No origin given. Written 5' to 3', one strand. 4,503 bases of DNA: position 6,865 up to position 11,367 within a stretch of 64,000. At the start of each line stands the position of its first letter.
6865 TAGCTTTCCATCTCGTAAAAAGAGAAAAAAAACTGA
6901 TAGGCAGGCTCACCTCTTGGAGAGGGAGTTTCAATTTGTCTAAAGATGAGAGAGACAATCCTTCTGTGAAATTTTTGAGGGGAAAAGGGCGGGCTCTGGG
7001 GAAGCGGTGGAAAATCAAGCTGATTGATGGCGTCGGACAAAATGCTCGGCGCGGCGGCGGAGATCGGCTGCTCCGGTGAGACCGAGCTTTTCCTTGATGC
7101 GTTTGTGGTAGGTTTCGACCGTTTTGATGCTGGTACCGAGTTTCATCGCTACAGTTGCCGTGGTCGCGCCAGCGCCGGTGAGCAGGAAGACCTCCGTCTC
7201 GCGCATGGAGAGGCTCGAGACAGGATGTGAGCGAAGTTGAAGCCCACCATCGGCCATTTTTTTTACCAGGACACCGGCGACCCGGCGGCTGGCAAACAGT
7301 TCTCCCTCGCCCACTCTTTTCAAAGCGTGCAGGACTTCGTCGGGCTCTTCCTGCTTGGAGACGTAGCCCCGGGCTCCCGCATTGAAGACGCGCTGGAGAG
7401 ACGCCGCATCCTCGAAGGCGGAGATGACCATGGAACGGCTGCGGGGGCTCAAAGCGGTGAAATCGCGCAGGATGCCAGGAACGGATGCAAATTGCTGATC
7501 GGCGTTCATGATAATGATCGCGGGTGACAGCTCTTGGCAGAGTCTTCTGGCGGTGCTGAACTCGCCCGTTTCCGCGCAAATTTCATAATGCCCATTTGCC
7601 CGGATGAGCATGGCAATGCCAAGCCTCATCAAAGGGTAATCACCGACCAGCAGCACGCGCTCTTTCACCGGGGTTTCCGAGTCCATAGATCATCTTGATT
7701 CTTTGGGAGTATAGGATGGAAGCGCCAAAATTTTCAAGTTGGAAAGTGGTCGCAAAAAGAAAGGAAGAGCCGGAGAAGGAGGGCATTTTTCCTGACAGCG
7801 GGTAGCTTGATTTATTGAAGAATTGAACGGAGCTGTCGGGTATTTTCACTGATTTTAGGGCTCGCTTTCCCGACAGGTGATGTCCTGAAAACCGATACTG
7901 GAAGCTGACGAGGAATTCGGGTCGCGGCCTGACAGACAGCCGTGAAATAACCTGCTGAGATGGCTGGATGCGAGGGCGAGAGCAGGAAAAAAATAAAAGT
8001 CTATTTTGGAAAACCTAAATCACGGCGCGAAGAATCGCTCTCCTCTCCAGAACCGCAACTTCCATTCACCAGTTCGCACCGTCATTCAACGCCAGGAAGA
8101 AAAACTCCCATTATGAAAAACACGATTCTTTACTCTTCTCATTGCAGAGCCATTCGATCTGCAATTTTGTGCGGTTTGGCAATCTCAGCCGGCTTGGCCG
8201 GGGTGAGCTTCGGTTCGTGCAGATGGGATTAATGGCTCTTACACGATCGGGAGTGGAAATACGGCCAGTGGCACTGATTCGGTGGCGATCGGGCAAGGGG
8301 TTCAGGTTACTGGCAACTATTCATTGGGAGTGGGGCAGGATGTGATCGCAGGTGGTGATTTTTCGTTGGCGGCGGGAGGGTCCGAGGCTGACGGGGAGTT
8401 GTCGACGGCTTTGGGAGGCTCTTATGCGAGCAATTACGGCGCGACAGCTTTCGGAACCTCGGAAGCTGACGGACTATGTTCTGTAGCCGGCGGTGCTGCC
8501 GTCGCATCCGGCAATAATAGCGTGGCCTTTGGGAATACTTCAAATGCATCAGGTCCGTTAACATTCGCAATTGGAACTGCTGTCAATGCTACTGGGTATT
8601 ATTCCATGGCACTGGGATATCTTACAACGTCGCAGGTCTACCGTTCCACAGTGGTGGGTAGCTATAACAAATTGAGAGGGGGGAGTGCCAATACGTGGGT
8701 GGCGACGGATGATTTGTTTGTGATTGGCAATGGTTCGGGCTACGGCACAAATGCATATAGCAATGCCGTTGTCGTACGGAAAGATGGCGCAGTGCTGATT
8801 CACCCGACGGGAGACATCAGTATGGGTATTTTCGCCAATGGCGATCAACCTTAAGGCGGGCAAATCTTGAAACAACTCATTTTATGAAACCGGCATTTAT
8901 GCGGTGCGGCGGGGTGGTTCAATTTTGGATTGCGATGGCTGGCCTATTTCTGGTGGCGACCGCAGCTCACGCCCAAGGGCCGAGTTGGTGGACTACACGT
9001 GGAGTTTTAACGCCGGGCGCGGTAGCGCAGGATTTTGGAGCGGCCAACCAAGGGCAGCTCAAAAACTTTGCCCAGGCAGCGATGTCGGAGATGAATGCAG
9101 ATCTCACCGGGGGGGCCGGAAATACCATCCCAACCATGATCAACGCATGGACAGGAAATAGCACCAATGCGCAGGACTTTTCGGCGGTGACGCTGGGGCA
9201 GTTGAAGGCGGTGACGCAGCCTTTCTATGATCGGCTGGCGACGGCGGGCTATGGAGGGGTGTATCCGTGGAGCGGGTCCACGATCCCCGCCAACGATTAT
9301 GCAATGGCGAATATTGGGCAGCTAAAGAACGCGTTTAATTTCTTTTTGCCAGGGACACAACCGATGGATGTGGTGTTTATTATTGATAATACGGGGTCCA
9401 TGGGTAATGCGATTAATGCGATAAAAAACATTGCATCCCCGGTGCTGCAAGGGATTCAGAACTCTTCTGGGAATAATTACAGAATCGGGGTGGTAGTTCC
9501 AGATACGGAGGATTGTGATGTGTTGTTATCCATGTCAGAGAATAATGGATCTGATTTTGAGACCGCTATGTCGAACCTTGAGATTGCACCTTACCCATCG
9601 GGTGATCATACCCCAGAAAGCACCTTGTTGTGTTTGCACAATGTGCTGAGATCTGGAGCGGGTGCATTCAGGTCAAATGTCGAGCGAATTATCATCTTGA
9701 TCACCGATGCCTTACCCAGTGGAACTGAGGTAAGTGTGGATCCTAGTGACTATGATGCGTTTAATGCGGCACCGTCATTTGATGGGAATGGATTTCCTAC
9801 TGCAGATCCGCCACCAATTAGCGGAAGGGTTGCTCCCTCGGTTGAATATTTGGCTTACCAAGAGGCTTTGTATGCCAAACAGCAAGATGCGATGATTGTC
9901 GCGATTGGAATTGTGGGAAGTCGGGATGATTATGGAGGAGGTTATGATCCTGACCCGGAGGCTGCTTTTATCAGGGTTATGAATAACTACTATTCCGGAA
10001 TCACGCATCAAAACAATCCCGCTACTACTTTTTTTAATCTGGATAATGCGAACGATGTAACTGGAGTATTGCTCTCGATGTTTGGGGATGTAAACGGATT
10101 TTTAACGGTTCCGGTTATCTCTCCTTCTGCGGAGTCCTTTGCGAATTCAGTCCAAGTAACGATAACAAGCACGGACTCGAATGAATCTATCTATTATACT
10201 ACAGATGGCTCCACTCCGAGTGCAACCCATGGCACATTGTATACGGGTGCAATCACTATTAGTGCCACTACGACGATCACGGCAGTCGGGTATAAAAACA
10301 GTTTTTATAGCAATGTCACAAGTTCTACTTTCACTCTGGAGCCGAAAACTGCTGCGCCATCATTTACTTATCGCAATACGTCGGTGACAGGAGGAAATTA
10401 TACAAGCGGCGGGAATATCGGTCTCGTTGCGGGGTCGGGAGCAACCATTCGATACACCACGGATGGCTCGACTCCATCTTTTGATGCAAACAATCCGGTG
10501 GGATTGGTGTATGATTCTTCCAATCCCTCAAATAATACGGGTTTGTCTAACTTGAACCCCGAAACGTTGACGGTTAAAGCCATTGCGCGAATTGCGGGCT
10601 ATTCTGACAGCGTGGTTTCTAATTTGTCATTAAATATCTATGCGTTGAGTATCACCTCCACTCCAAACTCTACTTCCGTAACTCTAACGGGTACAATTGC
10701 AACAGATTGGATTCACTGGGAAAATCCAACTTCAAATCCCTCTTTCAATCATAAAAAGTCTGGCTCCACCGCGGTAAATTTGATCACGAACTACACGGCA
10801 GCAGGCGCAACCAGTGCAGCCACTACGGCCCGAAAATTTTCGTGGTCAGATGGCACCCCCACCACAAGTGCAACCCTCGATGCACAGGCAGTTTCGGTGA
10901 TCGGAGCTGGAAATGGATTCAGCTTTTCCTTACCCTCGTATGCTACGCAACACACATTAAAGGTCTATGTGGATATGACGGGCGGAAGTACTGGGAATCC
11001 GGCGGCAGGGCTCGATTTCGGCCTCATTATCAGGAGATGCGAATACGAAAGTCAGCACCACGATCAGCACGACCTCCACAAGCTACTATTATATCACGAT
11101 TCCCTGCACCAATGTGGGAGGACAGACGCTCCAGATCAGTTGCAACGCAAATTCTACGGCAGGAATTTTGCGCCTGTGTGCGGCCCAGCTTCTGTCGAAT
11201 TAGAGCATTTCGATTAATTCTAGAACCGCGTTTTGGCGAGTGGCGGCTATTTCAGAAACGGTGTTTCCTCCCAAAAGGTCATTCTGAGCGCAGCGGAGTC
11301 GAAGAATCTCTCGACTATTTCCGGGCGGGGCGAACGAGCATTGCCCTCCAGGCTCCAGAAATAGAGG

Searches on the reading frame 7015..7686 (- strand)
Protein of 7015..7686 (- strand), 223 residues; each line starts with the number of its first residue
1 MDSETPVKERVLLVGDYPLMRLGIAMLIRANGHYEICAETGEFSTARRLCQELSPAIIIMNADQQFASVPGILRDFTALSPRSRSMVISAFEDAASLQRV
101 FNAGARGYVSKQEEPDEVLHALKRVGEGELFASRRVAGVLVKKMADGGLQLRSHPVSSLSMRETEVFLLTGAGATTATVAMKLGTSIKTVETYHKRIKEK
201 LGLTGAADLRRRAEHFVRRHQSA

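Call 51: search_protein_families(library=pfam, proteins=[window:7015-7686:-], max_evalue=0.01)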
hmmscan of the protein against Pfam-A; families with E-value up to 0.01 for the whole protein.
window:7015-7686:- (223 aa): 3 families
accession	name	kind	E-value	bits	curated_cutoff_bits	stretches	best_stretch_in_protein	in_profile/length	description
PF00196.25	GerE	-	6.9e-11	42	23.5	1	157-210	1-54/57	Bacterial regulatory proteins, luxR family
PF00072.30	Response_reg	-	3.9e-09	37.1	30.2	1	11-122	1-110/111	Response regulator receiver domain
PF08281.18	Sigma70_r4_2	-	0.0021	18.1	25.7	1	158-201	10-54/54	Sigma-70, region 4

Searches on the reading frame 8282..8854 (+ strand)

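Call 51: search_protein_families(library=pfam, proteins=[window:8282-8854:+], max_evalue=0.01)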
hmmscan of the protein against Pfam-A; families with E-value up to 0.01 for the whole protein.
window:8282-8854:+ (190 aa): 1 family
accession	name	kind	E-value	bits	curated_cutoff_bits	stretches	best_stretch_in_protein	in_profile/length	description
PF05658.19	YadA_head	-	5.5e-08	33.4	25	2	75-99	1-25/27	YadA head domain repeat (2 copies)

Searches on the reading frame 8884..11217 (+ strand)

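Call 51: search_protein_families(library=pfam, proteins=[window:8884-11217:+], max_evalue=0.01)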
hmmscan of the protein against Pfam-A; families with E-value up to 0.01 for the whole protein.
window:8884-11217:+ (777 aa): 5 families
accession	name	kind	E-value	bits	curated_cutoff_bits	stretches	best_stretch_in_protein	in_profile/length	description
PF13290.12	CHB_HEX_C_1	-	4.8e-21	74.9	22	2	414-473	1-59/67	Chitobiase/beta-hexosaminidase C-terminal domain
PF13287.12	Fn3_assoc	-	2.1e-18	66.6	23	2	425-483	1-59/59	Fn3 associated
PF00092.34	VWA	-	1.8e-08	35.2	23.8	1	162-280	1-117/174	von Willebrand factor type A domain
PF13519.12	VWA_2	-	2.3e-08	35.1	27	1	163-276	1-106/107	von Willebrand factor type A domain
PF25106.1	VWA_4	-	8.5e-07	29.1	27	1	163-276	2-104/169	von Willebrand factor A domain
